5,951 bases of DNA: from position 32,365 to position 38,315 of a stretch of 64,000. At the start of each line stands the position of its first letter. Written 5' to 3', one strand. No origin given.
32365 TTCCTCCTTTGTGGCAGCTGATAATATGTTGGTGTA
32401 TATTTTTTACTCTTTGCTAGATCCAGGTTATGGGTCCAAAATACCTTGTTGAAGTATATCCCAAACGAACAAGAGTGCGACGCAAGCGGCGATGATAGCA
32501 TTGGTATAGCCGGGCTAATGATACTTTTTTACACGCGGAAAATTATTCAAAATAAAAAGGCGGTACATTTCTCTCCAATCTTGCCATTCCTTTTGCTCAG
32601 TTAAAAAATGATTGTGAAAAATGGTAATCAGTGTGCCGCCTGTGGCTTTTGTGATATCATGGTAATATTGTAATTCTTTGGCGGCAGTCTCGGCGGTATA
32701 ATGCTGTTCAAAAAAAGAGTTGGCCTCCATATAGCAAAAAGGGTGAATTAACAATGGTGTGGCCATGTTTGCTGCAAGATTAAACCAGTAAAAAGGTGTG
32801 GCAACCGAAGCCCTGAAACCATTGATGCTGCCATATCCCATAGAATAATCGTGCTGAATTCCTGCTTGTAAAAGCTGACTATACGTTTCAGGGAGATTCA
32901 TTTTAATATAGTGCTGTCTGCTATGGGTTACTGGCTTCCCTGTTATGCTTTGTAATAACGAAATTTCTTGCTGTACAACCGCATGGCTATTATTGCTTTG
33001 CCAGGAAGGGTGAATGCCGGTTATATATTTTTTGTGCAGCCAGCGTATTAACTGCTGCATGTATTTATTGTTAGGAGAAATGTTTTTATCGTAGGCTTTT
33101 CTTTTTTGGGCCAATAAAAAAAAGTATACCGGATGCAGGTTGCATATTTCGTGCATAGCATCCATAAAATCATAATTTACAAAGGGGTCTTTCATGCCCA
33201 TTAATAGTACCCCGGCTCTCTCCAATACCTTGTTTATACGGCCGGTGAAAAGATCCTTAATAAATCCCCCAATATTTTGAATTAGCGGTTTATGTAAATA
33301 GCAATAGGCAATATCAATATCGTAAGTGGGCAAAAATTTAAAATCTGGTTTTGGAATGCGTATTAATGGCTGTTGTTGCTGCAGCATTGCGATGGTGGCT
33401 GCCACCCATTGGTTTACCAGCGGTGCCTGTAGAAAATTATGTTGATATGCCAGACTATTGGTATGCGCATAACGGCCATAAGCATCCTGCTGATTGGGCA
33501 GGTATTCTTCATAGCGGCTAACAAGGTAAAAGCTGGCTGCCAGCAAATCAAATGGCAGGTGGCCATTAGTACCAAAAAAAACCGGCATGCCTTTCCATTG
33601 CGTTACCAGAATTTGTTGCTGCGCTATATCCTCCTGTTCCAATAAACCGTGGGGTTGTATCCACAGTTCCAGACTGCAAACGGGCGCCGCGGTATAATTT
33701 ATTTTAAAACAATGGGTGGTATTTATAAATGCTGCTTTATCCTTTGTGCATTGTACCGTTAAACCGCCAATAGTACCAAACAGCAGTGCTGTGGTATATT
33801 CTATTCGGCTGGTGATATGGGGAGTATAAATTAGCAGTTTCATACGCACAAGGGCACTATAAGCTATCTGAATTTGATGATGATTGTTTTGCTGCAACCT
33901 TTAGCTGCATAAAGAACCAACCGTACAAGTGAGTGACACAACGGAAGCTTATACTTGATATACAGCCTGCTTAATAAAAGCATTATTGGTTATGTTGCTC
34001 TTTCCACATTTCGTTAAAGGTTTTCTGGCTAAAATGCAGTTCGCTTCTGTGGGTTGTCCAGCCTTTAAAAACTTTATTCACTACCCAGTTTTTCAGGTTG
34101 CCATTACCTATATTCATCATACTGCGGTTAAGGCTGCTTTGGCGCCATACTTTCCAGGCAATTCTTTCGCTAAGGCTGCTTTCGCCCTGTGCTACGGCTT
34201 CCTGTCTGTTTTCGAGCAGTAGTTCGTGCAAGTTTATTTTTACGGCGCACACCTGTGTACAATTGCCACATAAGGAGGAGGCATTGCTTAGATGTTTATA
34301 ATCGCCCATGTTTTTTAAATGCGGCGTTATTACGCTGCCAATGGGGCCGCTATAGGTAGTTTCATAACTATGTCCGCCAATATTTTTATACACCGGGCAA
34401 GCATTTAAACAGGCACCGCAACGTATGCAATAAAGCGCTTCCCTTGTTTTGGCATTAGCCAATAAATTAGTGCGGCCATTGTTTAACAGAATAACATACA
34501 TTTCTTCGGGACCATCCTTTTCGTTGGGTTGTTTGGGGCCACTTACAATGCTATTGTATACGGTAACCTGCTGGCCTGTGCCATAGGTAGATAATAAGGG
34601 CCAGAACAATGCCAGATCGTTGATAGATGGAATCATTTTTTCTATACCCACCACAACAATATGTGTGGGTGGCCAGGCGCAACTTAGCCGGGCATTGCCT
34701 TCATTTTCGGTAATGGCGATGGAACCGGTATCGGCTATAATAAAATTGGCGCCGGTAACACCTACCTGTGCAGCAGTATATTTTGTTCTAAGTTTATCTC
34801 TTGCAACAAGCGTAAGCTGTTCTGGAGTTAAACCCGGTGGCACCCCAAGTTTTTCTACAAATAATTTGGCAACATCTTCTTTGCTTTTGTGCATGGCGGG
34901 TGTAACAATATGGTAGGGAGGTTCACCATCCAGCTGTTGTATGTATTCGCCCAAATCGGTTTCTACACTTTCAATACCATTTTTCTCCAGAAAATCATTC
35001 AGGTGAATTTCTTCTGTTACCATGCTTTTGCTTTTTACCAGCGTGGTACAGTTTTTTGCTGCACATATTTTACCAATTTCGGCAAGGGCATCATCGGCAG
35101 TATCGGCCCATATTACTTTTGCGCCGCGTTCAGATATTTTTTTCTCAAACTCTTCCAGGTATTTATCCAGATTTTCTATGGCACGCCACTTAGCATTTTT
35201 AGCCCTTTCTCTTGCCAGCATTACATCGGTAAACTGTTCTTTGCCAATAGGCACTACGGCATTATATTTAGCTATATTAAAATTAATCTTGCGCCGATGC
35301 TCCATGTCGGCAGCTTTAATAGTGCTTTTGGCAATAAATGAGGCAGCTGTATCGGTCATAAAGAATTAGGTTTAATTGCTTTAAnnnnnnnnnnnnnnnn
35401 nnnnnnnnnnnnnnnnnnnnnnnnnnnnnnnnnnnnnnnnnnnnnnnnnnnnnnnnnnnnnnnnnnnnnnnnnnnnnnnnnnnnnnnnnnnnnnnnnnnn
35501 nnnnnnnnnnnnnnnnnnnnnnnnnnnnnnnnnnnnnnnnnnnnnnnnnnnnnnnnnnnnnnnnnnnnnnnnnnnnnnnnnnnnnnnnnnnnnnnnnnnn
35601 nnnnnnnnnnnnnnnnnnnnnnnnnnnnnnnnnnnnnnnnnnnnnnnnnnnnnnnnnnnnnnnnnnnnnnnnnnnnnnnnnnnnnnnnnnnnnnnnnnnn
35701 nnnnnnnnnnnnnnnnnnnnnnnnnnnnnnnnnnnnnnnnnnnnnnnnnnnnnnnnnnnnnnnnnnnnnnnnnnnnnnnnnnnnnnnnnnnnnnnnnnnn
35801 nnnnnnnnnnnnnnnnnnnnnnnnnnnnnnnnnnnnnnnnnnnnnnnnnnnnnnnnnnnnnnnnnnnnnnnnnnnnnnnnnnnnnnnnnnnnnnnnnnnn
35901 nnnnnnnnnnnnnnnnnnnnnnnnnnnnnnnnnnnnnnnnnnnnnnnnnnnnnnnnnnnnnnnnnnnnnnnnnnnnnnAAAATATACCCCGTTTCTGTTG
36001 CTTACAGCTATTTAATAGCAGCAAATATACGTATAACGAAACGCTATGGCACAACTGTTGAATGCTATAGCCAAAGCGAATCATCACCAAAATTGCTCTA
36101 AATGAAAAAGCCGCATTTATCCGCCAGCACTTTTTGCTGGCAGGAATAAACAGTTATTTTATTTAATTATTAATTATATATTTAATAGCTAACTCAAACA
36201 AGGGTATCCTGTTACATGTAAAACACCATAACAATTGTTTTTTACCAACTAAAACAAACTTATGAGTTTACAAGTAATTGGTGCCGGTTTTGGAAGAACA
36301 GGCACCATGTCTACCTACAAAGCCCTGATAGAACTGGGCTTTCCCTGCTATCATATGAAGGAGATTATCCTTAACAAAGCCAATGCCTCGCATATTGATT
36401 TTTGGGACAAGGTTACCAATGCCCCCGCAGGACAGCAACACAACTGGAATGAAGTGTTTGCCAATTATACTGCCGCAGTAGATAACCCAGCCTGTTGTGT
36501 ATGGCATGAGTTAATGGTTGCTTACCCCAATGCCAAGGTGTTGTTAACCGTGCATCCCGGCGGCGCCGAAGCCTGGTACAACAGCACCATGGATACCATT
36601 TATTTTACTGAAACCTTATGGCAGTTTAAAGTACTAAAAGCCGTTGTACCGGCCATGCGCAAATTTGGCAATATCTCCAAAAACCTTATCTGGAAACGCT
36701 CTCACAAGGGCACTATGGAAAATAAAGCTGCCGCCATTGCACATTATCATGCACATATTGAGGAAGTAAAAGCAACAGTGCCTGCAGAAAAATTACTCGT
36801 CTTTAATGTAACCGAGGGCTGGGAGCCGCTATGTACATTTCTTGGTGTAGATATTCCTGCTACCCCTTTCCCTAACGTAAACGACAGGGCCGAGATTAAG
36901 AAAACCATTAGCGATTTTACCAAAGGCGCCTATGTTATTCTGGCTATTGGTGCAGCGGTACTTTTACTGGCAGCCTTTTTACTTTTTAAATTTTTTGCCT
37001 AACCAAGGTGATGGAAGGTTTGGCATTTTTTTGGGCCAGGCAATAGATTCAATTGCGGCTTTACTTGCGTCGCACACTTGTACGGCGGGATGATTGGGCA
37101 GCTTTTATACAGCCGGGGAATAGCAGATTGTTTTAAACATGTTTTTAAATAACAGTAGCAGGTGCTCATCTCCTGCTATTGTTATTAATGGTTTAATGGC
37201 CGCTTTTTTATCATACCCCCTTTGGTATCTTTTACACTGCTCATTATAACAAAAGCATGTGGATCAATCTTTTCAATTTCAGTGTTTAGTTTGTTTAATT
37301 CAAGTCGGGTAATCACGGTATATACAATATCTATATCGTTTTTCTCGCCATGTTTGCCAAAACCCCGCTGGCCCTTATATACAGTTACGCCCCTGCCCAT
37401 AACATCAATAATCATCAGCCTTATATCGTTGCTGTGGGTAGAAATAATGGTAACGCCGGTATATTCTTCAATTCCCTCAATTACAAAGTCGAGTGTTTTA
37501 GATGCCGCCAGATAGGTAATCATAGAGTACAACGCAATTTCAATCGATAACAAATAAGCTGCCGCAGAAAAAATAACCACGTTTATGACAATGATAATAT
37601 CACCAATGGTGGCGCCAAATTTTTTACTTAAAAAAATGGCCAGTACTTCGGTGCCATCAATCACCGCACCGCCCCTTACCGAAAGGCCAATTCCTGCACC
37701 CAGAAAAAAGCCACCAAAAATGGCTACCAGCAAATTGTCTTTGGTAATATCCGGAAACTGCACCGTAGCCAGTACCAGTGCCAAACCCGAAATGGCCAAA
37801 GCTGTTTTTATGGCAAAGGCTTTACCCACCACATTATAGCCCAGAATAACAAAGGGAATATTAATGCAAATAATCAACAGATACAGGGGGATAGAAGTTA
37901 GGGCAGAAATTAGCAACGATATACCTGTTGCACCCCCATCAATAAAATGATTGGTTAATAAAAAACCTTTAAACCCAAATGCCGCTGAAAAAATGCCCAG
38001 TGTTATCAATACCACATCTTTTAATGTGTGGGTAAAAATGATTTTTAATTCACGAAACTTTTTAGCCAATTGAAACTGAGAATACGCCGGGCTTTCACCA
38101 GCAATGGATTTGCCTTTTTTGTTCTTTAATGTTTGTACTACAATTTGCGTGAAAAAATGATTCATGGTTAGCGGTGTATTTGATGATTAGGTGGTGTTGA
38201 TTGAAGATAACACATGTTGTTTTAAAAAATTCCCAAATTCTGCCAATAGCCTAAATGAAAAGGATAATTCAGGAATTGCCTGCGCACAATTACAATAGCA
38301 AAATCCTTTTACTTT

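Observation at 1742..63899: Hyper-abundant ~50-bp intergenic element, 28 copies in 64 kb (box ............, ~18-bp spacer, core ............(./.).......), in half and full palindromic forms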

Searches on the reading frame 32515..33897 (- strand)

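Call 75: search_protein_families(library=pfam, proteins=[window:32515-33897:-], max_evalue=0.00001)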
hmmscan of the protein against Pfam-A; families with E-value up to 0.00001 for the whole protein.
window:32515-33897:- (460 aa): 1 family
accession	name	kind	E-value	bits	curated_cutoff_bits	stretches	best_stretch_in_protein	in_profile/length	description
PF23019.1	DUF7033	-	1.9e-32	111.9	27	1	114-202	1-89/90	Family of unknown function (DUF7033)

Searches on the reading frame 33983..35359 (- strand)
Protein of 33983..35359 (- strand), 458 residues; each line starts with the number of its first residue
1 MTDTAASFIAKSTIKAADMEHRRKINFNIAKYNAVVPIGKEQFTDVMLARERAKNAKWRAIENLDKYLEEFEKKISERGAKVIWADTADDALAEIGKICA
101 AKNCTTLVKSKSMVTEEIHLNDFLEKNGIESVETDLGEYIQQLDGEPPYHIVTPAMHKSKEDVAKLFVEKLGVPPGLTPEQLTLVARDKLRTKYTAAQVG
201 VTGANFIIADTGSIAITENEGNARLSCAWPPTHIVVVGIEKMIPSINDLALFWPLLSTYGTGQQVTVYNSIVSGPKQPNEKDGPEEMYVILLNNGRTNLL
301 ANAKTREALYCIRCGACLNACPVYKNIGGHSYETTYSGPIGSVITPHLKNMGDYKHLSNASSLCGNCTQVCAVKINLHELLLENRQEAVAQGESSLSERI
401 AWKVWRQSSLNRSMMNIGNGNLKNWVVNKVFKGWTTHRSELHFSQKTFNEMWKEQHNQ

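Call 75: search_protein_families(library=pfam, proteins=[window:33983-35359:-], max_evalue=0.00001)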
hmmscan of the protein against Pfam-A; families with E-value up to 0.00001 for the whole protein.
window:33983-35359:- (458 aa): 3 families
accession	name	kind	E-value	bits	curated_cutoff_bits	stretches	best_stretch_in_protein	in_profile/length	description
PF02589.21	LUD_dom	-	4.4e-42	144.4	22.6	1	68-292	1-189/189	LUD domain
PF13183.11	Fer4_8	-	1.4e-12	48.4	27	1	308-375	2-68/68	4Fe-4S dicluster domain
PF13237.11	Fer4_10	-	1.3e-06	28.7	25.5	0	307-327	5-26/53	4Fe-4S dicluster domain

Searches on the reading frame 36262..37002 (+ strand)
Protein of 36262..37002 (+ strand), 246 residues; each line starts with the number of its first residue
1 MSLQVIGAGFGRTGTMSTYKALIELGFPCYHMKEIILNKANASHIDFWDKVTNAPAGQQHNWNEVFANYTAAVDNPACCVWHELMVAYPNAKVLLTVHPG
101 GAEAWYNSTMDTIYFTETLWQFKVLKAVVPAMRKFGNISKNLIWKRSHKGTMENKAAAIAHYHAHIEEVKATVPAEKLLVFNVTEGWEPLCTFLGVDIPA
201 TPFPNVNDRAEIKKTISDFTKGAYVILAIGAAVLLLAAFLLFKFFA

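Call 75: search_protein_families(library=pfam, proteins=[window:36262-37002:+], max_evalue=0.00001)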
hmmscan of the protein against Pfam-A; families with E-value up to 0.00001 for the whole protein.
window:36262-37002:+ (246 aa): 1 family
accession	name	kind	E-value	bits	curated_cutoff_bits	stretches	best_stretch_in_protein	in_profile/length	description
PF17784.7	Sulfotransfer_4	-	1.6e-63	214.9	22.8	1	4-212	1-215/215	Sulfotransferase domain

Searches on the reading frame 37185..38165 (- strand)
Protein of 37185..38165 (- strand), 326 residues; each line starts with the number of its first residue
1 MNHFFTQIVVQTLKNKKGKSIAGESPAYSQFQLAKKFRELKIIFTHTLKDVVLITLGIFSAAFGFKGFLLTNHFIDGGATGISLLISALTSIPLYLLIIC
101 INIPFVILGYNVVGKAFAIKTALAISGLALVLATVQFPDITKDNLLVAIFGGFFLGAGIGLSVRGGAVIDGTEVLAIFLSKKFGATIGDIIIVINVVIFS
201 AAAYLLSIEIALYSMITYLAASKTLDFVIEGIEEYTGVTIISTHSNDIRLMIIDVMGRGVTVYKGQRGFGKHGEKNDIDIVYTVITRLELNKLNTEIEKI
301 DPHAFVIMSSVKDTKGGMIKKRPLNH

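Call 75: search_protein_families(library=pfam, proteins=[window:37185-38165:-], max_evalue=0.00001)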
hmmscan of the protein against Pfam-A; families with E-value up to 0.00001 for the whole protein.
window:37185-38165:- (326 aa): 2 families
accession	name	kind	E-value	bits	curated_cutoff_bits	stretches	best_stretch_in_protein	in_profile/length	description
PF02588.21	YitT_membrane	-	1.4e-57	194.8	24.3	1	51-252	2-204/205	Uncharacterised 5xTM membrane BCR, YitT family COG1284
PF10035.14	DUF2179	-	1.2e-15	57.5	22.8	1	258-316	1-55/55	Uncharacterized protein conserved in bacteria (DUF2179)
